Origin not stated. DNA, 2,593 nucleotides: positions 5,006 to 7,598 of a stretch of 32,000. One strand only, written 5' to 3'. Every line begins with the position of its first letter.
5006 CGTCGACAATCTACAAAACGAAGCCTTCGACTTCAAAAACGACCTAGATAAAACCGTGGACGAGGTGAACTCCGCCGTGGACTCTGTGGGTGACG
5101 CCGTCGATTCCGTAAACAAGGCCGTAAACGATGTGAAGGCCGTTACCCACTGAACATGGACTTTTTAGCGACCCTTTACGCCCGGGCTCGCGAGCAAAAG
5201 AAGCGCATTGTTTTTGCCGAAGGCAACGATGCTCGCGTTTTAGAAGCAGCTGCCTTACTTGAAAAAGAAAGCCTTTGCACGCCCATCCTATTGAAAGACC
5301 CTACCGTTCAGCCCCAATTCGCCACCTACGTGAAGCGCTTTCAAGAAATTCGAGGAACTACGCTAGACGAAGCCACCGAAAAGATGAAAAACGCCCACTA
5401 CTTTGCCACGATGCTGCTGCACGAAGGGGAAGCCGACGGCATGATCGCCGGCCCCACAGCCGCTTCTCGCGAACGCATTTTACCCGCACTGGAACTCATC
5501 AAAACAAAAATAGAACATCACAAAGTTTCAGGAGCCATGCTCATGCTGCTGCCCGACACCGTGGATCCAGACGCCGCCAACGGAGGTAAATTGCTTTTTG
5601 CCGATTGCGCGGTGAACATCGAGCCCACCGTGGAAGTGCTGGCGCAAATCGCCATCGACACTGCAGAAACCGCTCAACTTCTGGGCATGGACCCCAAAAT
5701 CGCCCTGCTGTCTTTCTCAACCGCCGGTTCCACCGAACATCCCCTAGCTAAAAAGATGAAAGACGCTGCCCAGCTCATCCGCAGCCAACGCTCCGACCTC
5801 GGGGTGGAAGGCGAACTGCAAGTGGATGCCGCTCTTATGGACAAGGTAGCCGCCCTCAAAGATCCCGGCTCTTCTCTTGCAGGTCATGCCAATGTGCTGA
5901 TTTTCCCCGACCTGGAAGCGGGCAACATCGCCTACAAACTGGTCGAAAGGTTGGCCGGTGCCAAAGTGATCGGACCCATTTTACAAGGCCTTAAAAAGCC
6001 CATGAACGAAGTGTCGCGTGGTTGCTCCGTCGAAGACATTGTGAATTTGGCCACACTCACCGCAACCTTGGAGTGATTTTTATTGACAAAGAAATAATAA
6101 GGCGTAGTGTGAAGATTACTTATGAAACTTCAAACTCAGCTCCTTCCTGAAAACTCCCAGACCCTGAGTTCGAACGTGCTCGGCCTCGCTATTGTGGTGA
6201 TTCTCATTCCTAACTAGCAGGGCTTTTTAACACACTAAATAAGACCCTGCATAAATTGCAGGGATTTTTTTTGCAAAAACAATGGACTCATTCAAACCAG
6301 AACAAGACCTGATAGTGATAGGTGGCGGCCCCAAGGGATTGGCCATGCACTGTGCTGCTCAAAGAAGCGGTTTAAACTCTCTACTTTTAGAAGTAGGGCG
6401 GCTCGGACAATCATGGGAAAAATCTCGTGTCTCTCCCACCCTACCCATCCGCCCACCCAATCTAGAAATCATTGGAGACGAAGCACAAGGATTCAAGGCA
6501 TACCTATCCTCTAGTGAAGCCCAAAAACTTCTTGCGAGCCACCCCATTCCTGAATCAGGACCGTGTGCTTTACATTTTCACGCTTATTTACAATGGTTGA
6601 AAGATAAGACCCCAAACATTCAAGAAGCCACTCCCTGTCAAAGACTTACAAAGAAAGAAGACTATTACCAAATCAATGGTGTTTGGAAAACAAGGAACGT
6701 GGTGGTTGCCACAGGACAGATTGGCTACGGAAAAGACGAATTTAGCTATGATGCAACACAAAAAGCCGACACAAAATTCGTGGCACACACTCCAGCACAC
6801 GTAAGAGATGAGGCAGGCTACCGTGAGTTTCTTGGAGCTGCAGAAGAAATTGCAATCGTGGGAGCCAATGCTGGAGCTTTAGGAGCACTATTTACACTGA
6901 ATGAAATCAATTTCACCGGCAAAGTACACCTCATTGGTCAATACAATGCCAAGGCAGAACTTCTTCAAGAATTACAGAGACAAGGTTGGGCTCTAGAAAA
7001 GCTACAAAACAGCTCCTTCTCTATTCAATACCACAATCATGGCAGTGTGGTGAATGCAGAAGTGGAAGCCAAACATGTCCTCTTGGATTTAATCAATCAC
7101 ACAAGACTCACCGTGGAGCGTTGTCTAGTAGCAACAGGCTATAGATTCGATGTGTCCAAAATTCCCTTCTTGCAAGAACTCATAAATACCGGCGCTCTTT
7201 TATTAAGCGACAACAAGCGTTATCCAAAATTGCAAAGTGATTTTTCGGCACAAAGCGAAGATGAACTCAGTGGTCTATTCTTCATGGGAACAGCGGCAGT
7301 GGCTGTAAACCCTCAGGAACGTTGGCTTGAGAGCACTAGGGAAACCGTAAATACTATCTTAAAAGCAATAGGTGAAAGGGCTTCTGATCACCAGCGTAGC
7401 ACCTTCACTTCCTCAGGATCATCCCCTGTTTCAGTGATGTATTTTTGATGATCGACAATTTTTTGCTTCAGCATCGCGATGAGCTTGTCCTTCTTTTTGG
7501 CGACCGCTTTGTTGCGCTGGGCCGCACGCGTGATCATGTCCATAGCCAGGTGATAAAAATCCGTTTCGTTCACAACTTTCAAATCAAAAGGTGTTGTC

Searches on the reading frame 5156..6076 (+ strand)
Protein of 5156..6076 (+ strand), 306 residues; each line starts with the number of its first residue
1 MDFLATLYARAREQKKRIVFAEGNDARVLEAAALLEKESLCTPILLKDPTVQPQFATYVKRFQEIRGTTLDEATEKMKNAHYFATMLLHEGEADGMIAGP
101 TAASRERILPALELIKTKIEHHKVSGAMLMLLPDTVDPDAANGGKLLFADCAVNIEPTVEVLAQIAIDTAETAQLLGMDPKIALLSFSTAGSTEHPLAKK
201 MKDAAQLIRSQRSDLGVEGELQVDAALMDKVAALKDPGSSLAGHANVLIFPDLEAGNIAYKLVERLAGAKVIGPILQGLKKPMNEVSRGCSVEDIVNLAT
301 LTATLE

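Call 7: search_protein_families(library=pfam, proteins=[window:5156-6076:+], max_evalue=0.001)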
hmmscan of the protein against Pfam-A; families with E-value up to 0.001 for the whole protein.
window:5156-6076:+ (306 aa): 1 family
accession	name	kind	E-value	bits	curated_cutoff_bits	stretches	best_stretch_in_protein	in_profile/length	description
PF01515.24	PTA_PTB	-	5.8e-97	325.3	24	1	3-303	2-319/319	Phosphate acetyl/butaryl transferase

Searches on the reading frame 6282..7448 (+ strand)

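Call 7: search_protein_families(library=pfam, proteins=[window:6282-7448:+], max_evalue=0.001)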
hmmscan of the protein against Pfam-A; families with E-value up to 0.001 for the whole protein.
window:6282-7448:+ (388 aa): 2 families
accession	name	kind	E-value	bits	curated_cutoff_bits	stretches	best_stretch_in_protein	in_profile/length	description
PF13738.12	Pyr_redox_3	-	1.3e-14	54.7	30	1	11-336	1-305/305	Pyridine nucleotide-disulphide oxidoreductase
PF07992.20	Pyr_redox_2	-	7.7e-07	29.3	26.1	0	189-295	2-117/291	Pyridine nucleotide-disulphide oxidoreductase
